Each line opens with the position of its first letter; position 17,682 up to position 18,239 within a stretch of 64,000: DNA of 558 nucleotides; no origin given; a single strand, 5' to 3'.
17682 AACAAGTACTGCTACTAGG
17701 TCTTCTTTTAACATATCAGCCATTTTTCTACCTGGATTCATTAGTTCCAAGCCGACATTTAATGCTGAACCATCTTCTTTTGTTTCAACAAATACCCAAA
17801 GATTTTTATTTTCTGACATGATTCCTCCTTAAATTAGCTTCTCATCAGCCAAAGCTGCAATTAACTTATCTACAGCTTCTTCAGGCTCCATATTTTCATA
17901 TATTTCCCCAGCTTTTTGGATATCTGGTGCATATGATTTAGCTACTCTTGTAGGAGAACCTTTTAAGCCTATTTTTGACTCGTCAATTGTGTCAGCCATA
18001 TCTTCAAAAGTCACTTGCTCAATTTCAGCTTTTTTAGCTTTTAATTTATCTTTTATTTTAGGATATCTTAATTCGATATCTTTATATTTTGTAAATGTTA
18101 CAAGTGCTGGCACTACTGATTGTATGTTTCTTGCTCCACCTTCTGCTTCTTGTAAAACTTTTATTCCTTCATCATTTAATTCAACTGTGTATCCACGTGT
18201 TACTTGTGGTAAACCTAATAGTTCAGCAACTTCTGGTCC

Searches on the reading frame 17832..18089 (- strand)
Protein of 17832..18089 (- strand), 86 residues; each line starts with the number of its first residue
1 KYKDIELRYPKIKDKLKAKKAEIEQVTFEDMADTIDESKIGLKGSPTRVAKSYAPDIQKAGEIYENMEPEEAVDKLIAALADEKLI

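Call 52: search_solved_structures(query=window:17832-18089:-, max_evalue=1, show_alignments=5)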
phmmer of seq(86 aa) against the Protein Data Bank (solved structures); distinct sequences matched with E-value up to 1: 6.
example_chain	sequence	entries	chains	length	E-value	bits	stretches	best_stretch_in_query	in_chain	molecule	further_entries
4kpu_B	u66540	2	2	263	2.5e-11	47.1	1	6-86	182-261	Electron transfer flavoprotein alpha/beta-subunit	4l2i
7koe_A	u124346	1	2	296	1.1e-05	29.2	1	8-81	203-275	Electron transfer flavoprotein, beta subunit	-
5ol2_B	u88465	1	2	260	5.3e-05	27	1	23-66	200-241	Electron transfer flavoprotein small subunit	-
7qh2_B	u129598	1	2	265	8.5e-05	26.3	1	7-59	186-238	Lactate dehydrogenase (NAD(+),ferredoxin) subunit LctB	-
6fah_B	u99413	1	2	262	0.25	15.3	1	35-84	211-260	Caffeyl-CoA reductase-Etf complex subunit CarD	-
2o1t_A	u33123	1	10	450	0.66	14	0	4-74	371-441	Endoplasmin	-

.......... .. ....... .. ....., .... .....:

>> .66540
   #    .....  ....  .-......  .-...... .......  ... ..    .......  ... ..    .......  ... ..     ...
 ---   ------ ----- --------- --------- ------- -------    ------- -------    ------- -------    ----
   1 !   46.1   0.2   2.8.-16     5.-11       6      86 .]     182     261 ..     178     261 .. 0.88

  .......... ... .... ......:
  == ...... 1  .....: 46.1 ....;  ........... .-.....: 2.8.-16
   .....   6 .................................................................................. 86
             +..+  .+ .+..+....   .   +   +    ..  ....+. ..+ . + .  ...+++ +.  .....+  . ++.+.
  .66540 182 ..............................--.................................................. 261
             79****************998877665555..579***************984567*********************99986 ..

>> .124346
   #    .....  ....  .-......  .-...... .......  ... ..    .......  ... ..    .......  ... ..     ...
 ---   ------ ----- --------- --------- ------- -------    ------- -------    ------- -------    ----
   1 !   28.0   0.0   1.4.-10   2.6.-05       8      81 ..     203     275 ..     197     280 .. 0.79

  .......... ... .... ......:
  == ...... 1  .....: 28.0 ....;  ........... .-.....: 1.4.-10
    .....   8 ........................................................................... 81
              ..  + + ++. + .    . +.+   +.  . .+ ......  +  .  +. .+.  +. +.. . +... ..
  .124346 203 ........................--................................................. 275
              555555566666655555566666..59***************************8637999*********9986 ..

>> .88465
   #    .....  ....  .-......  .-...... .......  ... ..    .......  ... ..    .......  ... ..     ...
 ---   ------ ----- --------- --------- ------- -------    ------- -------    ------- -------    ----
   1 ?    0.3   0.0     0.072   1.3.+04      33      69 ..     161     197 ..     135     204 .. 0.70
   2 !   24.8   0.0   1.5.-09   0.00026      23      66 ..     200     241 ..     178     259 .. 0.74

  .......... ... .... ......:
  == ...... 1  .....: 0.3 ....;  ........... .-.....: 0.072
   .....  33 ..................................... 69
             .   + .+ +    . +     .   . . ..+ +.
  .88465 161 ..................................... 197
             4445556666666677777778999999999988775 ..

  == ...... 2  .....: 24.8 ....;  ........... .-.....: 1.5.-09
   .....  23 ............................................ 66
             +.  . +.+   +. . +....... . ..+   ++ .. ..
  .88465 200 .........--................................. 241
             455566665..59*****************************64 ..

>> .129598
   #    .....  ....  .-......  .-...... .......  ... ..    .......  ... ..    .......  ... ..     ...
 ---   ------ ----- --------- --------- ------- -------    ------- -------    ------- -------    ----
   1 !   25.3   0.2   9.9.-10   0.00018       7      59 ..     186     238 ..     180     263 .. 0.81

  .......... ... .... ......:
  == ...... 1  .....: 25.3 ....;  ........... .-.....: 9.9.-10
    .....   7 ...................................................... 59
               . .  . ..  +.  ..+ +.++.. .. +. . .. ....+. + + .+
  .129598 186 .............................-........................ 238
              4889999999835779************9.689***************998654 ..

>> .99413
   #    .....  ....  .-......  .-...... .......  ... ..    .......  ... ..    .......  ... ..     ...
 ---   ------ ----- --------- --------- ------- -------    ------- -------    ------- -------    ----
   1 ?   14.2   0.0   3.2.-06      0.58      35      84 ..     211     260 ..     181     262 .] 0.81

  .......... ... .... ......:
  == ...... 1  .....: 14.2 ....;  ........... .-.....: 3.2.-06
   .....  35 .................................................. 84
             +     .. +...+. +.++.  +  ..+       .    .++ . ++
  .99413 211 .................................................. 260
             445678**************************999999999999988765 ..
